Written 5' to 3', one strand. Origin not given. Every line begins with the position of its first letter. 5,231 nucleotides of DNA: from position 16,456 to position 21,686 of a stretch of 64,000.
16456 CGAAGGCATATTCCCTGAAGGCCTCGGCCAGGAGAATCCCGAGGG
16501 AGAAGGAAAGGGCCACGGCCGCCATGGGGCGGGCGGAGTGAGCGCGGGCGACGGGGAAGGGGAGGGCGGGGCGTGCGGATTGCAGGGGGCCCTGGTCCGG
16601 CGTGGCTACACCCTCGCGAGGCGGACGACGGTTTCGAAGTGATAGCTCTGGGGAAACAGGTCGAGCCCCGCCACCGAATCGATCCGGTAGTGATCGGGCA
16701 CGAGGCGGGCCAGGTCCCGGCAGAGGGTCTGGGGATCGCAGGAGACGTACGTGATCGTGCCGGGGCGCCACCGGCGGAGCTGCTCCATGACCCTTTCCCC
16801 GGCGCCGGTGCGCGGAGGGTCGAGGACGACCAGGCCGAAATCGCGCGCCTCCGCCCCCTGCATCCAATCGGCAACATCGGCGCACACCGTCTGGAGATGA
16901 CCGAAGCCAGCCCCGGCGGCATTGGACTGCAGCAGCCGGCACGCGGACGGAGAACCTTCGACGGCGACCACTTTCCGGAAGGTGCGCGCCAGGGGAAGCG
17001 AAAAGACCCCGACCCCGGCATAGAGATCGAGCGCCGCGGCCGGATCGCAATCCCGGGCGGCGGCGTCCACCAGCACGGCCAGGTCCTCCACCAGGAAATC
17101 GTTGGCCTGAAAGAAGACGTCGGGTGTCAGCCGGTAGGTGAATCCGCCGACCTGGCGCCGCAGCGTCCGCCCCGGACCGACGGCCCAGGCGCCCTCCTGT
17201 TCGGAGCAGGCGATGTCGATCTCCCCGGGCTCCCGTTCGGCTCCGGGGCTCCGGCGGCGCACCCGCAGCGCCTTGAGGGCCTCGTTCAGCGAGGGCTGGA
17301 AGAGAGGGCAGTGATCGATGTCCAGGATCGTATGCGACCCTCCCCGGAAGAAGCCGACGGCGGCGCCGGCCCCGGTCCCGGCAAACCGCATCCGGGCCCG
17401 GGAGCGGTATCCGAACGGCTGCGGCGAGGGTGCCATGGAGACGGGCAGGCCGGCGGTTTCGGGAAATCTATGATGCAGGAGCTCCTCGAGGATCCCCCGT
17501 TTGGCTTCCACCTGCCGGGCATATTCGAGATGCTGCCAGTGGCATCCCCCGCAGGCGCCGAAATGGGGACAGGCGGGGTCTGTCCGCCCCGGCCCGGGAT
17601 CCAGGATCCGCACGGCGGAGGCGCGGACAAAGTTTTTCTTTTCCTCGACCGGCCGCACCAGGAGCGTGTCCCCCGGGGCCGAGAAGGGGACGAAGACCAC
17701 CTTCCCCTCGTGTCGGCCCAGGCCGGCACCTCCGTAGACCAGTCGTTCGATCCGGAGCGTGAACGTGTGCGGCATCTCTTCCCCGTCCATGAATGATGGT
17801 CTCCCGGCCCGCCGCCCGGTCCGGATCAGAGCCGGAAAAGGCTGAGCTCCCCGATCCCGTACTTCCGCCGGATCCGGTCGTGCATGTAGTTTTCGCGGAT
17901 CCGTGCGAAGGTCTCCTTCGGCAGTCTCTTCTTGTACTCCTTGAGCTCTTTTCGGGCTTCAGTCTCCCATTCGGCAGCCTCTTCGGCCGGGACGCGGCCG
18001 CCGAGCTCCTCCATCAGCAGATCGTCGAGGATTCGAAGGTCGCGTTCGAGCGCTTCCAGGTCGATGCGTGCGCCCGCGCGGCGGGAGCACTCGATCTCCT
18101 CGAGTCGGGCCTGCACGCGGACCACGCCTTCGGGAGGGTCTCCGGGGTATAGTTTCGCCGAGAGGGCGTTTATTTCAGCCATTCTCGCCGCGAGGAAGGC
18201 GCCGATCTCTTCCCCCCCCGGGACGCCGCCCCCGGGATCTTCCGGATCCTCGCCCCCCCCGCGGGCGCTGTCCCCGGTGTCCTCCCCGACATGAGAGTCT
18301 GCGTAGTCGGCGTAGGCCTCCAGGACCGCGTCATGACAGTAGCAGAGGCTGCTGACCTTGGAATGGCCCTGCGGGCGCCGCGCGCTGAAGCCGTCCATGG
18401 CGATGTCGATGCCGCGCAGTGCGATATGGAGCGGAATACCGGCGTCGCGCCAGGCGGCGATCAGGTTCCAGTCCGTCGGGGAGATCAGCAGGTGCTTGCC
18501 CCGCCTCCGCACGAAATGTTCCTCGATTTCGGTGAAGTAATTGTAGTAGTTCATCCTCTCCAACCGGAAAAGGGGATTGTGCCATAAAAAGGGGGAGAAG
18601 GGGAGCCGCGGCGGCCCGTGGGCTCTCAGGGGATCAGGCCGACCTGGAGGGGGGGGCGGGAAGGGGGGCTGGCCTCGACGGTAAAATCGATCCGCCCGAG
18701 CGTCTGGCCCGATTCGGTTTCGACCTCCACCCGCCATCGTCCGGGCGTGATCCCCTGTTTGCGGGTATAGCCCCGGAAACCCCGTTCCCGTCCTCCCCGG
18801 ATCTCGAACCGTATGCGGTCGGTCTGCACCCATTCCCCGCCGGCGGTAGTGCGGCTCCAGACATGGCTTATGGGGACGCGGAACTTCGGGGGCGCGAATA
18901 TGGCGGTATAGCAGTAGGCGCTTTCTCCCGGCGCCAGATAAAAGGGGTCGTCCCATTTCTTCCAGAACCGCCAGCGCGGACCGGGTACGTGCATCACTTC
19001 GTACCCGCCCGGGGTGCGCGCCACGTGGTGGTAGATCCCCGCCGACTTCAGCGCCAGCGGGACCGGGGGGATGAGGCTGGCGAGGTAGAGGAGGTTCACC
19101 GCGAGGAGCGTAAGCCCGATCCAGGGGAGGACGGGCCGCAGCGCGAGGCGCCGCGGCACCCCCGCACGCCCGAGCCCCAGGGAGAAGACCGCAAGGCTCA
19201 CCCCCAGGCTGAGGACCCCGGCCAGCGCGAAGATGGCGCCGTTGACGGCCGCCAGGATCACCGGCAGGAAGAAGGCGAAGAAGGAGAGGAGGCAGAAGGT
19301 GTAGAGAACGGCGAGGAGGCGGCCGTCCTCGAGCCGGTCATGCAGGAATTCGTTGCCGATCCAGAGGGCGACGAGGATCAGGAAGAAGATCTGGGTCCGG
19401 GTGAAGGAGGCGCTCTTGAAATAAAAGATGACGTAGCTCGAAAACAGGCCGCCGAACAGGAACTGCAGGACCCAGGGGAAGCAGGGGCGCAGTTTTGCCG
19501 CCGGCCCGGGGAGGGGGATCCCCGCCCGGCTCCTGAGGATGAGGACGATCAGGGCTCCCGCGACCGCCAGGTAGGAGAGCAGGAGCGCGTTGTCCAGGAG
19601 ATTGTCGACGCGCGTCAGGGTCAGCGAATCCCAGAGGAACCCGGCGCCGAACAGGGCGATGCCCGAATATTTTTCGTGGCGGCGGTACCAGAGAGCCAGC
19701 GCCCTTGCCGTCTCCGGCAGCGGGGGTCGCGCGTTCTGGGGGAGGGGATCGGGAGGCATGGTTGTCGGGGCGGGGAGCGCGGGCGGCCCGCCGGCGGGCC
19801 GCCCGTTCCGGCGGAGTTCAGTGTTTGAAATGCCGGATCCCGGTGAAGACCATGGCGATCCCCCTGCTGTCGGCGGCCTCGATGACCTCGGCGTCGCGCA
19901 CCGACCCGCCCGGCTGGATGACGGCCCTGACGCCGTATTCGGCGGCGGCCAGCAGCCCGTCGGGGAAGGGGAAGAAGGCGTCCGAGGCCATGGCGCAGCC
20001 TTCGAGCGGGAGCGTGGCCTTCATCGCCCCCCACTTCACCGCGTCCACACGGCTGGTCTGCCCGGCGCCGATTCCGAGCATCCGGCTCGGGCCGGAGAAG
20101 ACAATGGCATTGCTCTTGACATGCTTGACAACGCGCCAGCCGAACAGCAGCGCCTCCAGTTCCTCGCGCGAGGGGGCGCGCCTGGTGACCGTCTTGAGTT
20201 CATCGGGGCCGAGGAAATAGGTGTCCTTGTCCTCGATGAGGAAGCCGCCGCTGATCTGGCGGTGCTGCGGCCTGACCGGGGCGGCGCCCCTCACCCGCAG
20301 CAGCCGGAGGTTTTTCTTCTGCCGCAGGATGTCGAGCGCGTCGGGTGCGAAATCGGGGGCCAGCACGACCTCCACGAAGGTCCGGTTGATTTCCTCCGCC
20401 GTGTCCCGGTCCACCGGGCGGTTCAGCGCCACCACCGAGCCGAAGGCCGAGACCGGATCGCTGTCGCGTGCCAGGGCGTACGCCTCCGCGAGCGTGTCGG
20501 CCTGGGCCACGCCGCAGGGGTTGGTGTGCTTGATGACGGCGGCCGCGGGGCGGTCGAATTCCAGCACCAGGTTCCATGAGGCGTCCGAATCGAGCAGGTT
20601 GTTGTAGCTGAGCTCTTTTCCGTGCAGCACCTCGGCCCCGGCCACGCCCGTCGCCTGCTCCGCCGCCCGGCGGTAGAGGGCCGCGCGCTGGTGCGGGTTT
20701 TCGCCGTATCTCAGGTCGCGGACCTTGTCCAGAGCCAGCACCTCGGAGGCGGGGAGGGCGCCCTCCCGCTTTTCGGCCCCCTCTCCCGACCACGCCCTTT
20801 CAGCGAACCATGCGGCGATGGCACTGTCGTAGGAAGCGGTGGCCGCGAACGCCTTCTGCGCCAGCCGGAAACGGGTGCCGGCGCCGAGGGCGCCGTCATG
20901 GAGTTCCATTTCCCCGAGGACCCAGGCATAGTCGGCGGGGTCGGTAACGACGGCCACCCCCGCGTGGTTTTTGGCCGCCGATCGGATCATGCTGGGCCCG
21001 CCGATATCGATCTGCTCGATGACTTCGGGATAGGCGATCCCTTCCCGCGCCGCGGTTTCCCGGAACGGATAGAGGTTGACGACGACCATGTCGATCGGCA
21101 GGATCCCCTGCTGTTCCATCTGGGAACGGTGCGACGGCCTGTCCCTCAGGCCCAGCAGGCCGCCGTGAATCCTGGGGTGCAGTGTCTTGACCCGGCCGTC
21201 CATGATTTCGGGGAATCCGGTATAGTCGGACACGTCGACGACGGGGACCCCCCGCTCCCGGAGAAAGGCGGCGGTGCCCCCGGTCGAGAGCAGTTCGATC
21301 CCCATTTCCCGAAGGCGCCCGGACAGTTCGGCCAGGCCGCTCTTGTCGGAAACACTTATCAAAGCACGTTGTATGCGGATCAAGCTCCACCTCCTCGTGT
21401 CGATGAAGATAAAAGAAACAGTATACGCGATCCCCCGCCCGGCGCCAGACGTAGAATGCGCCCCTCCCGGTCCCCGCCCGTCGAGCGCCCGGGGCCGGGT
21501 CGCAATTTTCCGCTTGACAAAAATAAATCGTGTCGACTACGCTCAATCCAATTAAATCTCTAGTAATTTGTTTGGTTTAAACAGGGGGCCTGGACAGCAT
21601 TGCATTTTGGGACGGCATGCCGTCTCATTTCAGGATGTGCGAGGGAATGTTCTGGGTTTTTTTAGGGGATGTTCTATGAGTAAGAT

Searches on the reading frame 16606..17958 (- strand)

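Call 58: search_protein_families(library=pfam, proteins=[window:16606-17958:-], max_evalue=0.00001)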
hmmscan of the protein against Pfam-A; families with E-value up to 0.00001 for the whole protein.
window:16606-17958:- (450 aa): 4 families
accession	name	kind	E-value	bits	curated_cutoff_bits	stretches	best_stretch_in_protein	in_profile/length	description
PF05958.17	tRNA_U5-meth_tr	-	4e-20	72.6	23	1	272-449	169-356/357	tRNA (Uracil-5-)-methyltransferase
PF03602.21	Cons_hypoth95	-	3.5e-08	33.8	24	1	304-395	40-137/182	Conserved hypothetical protein 95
PF01938.26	TRAM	-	1.8e-06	28.1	21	1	65-116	7-61/61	TRAM domain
PF02475.24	TRM5-TYW2_MTfase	-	9.2e-06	26.1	28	0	309-349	40-82/164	TRM5/TYW2 methyltransferase domain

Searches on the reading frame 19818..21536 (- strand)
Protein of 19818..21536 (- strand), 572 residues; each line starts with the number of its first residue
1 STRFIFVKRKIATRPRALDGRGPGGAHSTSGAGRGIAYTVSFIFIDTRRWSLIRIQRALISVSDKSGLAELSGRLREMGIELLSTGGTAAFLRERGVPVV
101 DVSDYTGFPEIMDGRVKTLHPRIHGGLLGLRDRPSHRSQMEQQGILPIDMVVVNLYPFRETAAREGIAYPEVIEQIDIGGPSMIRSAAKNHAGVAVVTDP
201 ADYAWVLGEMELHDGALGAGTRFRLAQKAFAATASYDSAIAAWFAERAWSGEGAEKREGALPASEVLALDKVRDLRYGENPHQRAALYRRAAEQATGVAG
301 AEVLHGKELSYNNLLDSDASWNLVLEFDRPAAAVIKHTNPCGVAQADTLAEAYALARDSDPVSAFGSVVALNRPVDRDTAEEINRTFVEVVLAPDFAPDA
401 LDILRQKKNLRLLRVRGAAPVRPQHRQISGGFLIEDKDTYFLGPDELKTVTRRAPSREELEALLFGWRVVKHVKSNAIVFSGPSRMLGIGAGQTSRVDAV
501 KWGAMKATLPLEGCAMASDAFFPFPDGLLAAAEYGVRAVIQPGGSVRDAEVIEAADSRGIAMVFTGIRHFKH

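Call 58: search_protein_families(library=pfam, proteins=[window:19818-21536:-], max_evalue=0.00001)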
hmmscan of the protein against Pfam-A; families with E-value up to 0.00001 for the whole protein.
window:19818-21536:- (572 aa): 2 families
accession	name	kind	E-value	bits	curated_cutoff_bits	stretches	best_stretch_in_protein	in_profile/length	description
PF01808.24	AICARFT_IMPCHas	-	1.4e-116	389.8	25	1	187-505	1-310/311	AICARFT/IMPCHase bienzyme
PF02142.27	MGS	-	2.6e-23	82.4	24.1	1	68-181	2-93/94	MGS-like domain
